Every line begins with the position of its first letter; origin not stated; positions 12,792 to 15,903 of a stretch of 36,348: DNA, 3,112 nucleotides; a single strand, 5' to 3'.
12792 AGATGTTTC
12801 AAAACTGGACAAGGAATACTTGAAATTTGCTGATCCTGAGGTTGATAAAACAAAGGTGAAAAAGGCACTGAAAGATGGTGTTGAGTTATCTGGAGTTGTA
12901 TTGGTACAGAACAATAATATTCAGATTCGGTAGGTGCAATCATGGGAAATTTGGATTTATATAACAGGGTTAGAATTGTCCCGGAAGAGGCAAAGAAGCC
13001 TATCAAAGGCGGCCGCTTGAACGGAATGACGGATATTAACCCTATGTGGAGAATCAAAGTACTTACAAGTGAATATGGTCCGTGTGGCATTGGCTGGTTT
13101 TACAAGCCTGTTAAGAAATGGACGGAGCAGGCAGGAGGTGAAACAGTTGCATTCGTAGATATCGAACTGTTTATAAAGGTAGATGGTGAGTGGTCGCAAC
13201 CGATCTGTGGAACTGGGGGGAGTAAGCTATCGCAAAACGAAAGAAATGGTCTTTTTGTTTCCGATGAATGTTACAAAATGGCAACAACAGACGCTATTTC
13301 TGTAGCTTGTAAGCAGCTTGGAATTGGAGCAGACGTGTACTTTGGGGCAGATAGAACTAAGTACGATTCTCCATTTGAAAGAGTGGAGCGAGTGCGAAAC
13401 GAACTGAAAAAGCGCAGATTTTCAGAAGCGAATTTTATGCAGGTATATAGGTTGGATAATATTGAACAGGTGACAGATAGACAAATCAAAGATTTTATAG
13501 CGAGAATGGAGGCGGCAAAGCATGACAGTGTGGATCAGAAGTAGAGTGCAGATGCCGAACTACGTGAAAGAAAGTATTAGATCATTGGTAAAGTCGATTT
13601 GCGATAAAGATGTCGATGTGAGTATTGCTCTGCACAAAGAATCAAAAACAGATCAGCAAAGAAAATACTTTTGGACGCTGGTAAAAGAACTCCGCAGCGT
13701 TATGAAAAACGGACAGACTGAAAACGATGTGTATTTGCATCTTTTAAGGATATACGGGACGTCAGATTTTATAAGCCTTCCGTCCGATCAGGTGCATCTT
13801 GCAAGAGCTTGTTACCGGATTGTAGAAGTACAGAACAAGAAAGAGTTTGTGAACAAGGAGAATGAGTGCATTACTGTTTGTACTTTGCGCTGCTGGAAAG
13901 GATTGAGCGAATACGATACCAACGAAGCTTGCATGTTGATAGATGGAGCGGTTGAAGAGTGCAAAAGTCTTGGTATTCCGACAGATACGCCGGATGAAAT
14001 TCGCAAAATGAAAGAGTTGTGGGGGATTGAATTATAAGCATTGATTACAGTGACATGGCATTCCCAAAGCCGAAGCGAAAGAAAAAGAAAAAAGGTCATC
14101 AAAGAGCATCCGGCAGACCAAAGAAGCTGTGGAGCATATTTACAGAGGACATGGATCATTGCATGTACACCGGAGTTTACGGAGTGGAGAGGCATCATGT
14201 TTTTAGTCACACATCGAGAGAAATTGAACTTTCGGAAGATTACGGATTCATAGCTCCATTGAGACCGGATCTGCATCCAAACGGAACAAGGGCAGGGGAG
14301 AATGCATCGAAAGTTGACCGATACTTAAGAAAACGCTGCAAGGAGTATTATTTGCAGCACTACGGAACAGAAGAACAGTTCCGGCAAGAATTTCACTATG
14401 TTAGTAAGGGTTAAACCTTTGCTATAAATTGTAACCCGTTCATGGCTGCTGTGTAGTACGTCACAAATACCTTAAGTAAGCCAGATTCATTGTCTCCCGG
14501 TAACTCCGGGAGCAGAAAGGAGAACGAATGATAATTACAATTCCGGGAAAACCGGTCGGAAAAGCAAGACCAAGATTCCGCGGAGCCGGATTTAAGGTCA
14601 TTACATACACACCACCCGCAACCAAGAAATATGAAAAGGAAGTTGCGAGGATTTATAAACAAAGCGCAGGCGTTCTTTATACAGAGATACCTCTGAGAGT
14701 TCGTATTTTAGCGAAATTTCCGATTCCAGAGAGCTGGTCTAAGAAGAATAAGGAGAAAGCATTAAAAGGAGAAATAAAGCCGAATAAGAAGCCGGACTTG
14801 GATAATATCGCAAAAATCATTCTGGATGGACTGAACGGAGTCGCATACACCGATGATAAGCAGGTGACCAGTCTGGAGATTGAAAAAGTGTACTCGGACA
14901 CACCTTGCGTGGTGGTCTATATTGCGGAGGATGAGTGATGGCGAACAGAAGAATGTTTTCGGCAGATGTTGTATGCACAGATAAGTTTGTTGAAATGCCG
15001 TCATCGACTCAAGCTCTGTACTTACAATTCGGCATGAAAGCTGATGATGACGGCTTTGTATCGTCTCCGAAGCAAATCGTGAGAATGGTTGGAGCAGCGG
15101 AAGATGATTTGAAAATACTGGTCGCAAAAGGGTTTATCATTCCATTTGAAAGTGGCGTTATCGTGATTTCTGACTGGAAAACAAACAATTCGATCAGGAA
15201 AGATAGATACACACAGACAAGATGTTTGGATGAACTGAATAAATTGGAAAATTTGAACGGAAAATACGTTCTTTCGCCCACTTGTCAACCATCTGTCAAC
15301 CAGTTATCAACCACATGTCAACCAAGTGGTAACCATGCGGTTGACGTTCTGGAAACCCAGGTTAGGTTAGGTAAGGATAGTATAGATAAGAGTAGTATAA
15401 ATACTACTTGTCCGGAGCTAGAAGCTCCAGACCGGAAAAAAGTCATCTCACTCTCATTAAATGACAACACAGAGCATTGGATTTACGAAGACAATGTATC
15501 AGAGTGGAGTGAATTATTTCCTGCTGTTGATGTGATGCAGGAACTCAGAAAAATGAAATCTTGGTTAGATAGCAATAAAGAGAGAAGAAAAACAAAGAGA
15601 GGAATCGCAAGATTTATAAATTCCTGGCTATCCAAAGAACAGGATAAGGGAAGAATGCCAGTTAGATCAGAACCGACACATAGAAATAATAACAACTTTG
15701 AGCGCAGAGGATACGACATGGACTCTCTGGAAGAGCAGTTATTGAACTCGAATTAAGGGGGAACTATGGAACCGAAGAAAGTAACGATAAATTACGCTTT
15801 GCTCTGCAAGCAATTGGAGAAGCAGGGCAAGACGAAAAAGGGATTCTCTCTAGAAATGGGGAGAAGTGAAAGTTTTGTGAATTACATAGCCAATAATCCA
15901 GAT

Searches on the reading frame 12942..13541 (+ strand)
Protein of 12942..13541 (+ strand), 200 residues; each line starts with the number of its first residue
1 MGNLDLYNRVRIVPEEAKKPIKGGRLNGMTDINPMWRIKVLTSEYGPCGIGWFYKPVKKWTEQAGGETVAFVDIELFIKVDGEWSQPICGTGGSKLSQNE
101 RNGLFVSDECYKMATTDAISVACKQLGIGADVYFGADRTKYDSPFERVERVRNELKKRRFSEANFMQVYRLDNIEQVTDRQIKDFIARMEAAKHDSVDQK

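Call 13: search_protein_families(library=phrogs, proteins=[window:12942-13541:+], max_evalue=0.001)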
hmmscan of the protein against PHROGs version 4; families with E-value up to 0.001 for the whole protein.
window:12942-13541:+ (200 aa): 3 families
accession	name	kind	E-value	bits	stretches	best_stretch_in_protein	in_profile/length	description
phrog_7838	-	DNA, RNA and nucleotide metabolism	1.5e-36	127.3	1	2-192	4-205/242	exonuclease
phrog_7792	-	unknown function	3.2e-32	112.9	1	3-142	9-150/255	-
phrog_2489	-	DNA, RNA and nucleotide metabolism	0.00013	21.4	0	99-136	583-620/728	exonuclease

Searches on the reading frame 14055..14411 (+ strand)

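Call 13: search_protein_families(library=phrogs, proteins=[window:14055-14411:+], max_evalue=0.001)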
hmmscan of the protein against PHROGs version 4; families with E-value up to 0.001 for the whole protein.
window:14055-14411:+ (119 aa): 1 family
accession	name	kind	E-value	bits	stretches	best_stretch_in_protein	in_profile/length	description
phrog_7566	-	unknown function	6.1e-19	69.1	1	23-113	2-91/96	-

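Call 30: search_protein_families(library=pfam, proteins=[window:14055-14411:+], max_evalue=0.01)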
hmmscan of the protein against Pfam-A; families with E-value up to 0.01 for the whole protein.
window:14055-14411:+ (119 aa): 0 families

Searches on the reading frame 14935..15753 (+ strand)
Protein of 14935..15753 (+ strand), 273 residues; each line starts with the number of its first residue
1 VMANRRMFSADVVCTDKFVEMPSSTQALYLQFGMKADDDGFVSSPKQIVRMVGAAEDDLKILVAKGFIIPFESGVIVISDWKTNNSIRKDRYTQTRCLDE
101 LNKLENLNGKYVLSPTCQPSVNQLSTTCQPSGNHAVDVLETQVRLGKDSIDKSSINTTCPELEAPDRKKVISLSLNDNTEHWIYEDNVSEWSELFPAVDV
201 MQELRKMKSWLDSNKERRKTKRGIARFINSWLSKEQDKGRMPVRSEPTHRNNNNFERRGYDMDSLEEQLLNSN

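Call 13: search_protein_families(library=phrogs, proteins=[window:14935-15753:+], max_evalue=0.001)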
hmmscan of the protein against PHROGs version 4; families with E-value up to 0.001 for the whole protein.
window:14935-15753:+ (273 aa): 5 families
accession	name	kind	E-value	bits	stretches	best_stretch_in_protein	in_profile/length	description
phrog_8489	-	DNA, RNA and nucleotide metabolism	5.5e-62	211.5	1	2-237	1-238/296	DnaD-like helicase loader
phrog_5708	-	DNA, RNA and nucleotide metabolism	7e-60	204.2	1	2-265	1-254/263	DnaD-like helicase loader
phrog_1163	-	unknown function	1.5e-36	127.6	1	1-239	7-255/273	-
phrog_10469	-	DNA, RNA and nucleotide metabolism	1.2e-13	52.1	1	3-154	2-177/305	DnaD-like helicase loader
phrog_1032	-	DNA, RNA and nucleotide metabolism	0.00062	20.8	1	84-240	78-240/281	replication initiation protein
